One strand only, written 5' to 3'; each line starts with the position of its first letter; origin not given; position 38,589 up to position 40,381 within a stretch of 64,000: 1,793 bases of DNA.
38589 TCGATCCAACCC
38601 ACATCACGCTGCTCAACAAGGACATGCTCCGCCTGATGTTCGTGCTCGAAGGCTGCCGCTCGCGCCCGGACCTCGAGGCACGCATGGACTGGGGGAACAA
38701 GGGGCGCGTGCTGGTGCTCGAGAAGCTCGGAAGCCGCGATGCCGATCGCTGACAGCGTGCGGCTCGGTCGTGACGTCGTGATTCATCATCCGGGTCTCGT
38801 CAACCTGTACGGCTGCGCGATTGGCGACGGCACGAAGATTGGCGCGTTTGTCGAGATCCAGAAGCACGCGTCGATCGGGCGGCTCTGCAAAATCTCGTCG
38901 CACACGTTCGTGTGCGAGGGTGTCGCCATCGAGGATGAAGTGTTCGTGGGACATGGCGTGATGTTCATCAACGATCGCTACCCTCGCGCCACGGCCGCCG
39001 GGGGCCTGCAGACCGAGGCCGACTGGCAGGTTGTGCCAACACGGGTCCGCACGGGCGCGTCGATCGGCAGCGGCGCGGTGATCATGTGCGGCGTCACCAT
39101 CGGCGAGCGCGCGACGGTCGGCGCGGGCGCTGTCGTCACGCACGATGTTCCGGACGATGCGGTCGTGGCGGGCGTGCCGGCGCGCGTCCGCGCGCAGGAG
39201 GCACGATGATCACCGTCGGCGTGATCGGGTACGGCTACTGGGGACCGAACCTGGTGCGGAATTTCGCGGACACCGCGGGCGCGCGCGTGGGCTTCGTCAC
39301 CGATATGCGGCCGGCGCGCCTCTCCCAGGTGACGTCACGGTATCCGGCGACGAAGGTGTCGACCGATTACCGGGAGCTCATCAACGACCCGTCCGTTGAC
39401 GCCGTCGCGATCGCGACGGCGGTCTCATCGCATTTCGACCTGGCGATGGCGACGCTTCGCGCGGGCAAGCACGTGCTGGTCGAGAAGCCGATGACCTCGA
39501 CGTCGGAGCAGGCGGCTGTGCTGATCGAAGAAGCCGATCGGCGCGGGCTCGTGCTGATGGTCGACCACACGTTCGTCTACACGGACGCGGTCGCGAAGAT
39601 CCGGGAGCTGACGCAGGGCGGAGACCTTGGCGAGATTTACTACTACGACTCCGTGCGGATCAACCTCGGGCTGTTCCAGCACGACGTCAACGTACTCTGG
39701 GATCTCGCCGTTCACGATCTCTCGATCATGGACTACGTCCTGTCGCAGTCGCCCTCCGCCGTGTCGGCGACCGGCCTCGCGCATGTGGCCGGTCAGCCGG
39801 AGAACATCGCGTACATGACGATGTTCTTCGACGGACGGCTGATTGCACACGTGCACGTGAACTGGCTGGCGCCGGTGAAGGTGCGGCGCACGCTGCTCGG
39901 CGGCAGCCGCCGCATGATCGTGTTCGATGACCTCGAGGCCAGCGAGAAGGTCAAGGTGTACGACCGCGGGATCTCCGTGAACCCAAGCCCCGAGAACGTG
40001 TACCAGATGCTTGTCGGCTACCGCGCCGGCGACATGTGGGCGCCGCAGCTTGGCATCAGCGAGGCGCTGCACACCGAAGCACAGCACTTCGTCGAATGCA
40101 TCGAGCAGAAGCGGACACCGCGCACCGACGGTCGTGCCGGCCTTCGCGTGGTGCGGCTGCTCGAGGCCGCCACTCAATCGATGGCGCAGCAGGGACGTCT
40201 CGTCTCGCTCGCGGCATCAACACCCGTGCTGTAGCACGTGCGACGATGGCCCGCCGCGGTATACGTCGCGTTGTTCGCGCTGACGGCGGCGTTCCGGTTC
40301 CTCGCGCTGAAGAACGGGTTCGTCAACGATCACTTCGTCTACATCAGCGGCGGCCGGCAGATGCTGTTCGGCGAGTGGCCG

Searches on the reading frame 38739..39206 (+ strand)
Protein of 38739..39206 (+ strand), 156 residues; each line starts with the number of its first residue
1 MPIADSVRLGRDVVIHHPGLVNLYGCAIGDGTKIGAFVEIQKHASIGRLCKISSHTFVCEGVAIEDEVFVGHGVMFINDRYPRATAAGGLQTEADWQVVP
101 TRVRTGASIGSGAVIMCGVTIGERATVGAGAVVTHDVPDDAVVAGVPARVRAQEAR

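Call 18: search_protein_families(library=pfam, proteins=[window:38739-39206:+], max_evalue=0.001)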
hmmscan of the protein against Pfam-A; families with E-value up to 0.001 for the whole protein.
window:38739-39206:+ (156 aa): 3 families
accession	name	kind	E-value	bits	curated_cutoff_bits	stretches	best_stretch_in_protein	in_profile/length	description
PF00132.30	Hexapep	-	3.4e-18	64.9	27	2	101-135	2-36/36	Bacterial transferase hexapeptide (six repeats)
PF25084.1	LbH_EIF2B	-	1.6e-06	28.5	54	0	26-73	22-67/105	EIF2B subunit epsilon LbH domain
PF14602.12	Hexapep_2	-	1.1e-05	25.5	27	1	109-134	10-33/34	Hexapeptide repeat of succinyl-transferase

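Call 35: search_protein_families(library=ncbifam, proteins=[window:38739-39206:+], max_evalue=0.00001)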
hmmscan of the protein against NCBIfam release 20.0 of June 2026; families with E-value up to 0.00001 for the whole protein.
window:38739-39206:+ (156 aa): 35 families (the best 25 are shown)
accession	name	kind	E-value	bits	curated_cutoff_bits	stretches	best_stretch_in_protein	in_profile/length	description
TIGR03570.1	NeuD_NnaD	subfamily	2.1e-22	79.7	160.8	2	102-149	155-202/202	NeuD/PglB/VioB family sugar acetyltransferase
NF041874.1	EPS_EpsC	equivalog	4e-15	55.9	150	1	61-153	81-166/168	serine O-acetyltransferase EpsC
NF007076.0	PRK09527.1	equivalog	8.9e-15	54.6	347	1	98-150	129-181/203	galactoside O-acetyltransferase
TIGR03532.1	DapD_Ac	equivalog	2.2e-13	50.4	231.75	1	99-150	159-210/231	2,3,4,5-tetrahydropyridine-2,6-dicarboxylate N-acetyltransferase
NF007499.0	PRK10092.1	equivalog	1.1e-12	48.1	314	1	100-150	129-179/183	maltose O-acetyltransferase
NF010940.0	PRK14360.1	equivalog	3.8e-12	45.5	602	1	8-145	299-435/452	bifunctional UDP-N-acetylglucosamine diphosphorylase/glucosamine-1-phosphate N-acetyltransferase GlmU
TIGR03308.1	phn_thr-fam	hypoth_equivalog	6.2e-12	45.8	201.65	1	106-150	114-158/204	phosphonate metabolim protein, transferase hexapeptide repeat family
NF010932.0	PRK14352.1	equivalog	9.1e-12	44.4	611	1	25-144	342-445/488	bifunctional UDP-N-acetylglucosamine diphosphorylase/glucosamine-1-phosphate N-acetyltransferase GlmU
NF002060.0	PRK00892.1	subfamily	2.8e-11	43.1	207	1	3-75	110-181/345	UDP-3-O-(3-hydroxymyristoyl)glucosamine N-acyltransferase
NF010933.0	PRK14353.1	equivalog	3.4e-11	42.4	505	1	25-145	321-425/453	bifunctional UDP-N-acetylglucosamine diphosphorylase/glucosamine-1-phosphate N-acetyltransferase GlmU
TIGR01172.1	cysE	equivalog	3.7e-11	43.3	210.65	1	38-149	62-162/162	serine O-acetyltransferase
TIGR01173.1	glmU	equivalog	4e-11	42.4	366.85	1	25-145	332-436/452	bifunctional UDP-N-acetylglucosamine diphosphorylase/glucosamine-1-phosphate N-acetyltransferase GlmU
NF010934.1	PRK14354.1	equivalog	1e-10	40.8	450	1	26-143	332-433/447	bifunctional UDP-N-acetylglucosamine diphosphorylase/glucosamine-1-phosphate N-acetyltransferase GlmU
NF007797.0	PRK10502.1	subfamily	1.3e-10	41.2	192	1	20-153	47-178/183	WcaF family extracellular polysaccharide biosynthesis acetyltransferase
NF007240.0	PRK09677.1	equivalog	1.3e-10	41.1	243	1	108-150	138-180/192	putative lipopolysaccharide biosynthesis O-acetyl transferase WbbJ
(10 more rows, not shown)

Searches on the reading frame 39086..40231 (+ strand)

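Call 18: search_protein_families(library=pfam, proteins=[window:39086-40231:+], max_evalue=0.001)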
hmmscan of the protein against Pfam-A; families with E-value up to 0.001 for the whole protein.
window:39086-40231:+ (382 aa): 3 families
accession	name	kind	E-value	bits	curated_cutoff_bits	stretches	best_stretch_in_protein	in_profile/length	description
PF01408.29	GFO_IDH_MocA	-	3.9e-25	89.3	24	1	42-161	1-120/120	Oxidoreductase family, NAD-binding Rossmann fold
PF02894.22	GFO_IDH_MocA_C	-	7.7e-11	42.6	22.9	1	177-370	5-214/218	Oxidoreductase family, C-terminal alpha/beta domain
PF22725.1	GFO_IDH_MocA_C3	-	6.1e-10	39.6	27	1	170-277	2-122/124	GFO/IDH/MocA C-terminal domain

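Call 35: search_protein_families(library=ncbifam, proteins=[window:39086-40231:+], max_evalue=0.00001)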
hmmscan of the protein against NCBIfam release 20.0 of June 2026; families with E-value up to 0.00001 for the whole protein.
window:39086-40231:+ (382 aa): 9 families
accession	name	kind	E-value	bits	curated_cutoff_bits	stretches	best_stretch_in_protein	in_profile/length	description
NF040723.1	UDP-GlcNAcDh_Arch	equivalog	2.7e-48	165.1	450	1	43-295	2-250/302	UDP-N-acetylglucosamine 3-dehydrogenase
TIGR04380.1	myo_inos_iolG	equivalog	3.1e-30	105.2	355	1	41-260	1-231/330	inositol 2-dehydrogenase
NF008607.0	PRK11579.1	subfamily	3.4e-25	88.8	330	1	41-189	4-150/346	oxidoreductase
NF052479.1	LevoglcsnDh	equivalog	1.7e-21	76.3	650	1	70-187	40-157/386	levoglucosan dehydrogenase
NF041392.1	XylDh_Gfo6_Halo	equivalog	1.4e-16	60.3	350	1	42-185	17-164/350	D-xylose 1-dehydrogenase Gfo6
NF007574.0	PRK10206.1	equivalog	5.7e-15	55.2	352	1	81-186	43-148/345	oxidoreductase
NF052679.1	InsChiInosDhIolG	equivalog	8.7e-15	54.6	540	1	42-220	3-186/343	bifunctional inositol 2-dehydrogenase/D-chiro-inositol 1-dehydrogenase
NF058563.1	BT_2159_fam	equivalog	1.3e-12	47.5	650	1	42-196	1-155/350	disaccharide 3-dehydrogenase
NF058561.1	BT_2158_fam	equivalog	3.7e-12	45.6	750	1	72-186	63-179/487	glycoside 3-dehydrogenase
